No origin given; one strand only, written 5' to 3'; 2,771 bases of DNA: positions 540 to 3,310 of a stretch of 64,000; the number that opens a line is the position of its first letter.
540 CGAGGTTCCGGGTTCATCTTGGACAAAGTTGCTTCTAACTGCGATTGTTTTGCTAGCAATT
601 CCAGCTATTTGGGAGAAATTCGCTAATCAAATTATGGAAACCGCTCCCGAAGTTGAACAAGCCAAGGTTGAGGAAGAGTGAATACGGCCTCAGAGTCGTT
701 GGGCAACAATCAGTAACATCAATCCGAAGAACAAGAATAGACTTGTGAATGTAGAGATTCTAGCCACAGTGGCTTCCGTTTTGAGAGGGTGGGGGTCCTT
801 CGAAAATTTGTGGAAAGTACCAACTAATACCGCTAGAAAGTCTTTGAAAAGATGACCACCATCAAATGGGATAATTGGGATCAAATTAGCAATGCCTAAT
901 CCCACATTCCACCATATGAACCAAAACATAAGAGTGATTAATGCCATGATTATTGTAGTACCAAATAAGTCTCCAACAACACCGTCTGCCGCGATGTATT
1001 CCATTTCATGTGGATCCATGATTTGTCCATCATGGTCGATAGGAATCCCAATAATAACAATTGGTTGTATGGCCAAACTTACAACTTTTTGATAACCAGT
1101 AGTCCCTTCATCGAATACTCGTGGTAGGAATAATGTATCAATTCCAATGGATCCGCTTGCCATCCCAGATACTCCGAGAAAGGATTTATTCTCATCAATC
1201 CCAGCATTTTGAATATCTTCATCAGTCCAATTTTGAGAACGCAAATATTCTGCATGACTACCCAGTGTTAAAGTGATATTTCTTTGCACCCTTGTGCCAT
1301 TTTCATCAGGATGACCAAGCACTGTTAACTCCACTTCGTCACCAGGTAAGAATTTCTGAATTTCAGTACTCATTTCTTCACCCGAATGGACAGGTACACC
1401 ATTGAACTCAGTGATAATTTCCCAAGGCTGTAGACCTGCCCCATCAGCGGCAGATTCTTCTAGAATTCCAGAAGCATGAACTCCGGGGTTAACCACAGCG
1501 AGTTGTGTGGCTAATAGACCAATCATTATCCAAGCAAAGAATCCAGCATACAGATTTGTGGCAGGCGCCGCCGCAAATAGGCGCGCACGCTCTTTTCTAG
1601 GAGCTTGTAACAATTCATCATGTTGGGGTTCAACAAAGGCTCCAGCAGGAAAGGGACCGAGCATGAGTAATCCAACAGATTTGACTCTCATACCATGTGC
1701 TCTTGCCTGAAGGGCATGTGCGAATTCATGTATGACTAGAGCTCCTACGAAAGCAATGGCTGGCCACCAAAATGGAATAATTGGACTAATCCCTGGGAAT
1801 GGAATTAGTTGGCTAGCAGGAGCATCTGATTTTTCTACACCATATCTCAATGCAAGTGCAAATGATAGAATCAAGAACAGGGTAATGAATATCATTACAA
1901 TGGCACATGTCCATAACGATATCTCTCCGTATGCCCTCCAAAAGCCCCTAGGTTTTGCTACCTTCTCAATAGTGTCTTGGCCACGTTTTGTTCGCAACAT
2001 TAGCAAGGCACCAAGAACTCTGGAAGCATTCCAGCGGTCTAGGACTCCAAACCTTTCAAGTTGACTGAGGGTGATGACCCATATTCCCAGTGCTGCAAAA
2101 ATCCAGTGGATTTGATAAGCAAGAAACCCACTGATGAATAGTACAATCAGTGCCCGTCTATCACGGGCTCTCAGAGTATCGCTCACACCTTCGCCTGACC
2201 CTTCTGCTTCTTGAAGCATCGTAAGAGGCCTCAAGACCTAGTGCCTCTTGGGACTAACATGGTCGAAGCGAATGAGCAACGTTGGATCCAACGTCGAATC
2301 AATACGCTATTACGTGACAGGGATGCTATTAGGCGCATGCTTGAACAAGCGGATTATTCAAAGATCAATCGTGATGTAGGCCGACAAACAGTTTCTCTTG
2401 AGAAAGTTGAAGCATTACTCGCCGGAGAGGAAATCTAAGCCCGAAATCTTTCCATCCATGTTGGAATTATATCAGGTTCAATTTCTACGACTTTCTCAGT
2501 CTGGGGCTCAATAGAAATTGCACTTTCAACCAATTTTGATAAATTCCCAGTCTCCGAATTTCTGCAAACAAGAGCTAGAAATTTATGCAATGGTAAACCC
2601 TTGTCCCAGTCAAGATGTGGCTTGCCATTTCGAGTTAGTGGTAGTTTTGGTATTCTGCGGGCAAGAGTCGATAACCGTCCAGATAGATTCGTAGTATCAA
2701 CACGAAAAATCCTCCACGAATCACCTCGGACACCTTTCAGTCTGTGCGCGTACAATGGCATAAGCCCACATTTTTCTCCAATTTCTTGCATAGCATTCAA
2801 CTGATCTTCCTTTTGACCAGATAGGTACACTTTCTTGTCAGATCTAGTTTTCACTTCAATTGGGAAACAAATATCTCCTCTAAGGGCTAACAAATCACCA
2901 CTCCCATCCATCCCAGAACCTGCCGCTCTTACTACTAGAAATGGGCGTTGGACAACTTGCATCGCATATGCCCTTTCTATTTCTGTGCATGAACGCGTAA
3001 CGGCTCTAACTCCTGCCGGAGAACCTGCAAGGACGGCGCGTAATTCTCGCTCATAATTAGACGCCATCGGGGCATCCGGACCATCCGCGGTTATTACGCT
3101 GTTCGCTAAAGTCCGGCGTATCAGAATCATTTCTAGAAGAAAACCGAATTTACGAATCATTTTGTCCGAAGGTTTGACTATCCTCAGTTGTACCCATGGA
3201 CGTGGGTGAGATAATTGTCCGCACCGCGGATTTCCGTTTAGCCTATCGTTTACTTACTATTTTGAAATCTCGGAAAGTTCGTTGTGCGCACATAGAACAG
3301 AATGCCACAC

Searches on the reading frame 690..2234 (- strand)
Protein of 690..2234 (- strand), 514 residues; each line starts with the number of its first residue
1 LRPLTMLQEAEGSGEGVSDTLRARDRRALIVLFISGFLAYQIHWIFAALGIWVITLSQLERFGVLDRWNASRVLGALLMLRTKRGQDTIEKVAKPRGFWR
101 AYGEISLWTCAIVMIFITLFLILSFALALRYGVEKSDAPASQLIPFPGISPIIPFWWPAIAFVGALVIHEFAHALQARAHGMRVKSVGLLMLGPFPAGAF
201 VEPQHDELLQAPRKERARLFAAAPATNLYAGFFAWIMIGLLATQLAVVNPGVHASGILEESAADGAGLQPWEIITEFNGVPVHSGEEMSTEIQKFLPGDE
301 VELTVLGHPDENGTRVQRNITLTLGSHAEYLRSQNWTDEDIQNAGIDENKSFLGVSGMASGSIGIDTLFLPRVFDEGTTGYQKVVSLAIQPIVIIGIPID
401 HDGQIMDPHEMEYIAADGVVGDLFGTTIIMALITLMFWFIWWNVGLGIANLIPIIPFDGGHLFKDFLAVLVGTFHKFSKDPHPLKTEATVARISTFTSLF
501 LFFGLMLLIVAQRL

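Call 23: search_protein_families(library=pfam, proteins=[window:690-2234:-], max_evalue=0.001)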
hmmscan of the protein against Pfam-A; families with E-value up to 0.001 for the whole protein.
window:690-2234:- (514 aa): 3 families
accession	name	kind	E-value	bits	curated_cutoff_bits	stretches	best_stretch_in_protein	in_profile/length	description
PF02163.28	Peptidase_M50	-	1.1e-26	93.9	27.2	1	159-473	3-200/221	Peptidase family M50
PF13180.12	PDZ_2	-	9.7e-06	26.2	27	1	244-306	6-68/80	PDZ domain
PF17820.7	PDZ_6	-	0.00015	21.9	27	1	256-305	4-52/54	PDZ domain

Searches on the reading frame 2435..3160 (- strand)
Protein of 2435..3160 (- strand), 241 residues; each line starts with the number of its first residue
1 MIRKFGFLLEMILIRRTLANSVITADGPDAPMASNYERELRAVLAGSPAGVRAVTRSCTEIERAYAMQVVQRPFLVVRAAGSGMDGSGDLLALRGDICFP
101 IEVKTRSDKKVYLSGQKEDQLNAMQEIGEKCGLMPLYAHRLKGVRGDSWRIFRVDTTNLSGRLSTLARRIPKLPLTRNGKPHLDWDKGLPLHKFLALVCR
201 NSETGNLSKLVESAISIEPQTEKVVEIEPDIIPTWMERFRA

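Call 23: search_protein_families(library=pfam, proteins=[window:2435-3160:-], max_evalue=0.001)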
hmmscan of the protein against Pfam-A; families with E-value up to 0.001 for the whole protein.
window:2435-3160:- (241 aa): 1 family
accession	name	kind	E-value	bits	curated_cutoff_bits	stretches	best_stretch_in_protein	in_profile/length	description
PF01870.24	Hjc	-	2.2e-13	50.4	21.1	1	36-155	2-92/93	Archaeal holliday junction resolvase (hjc)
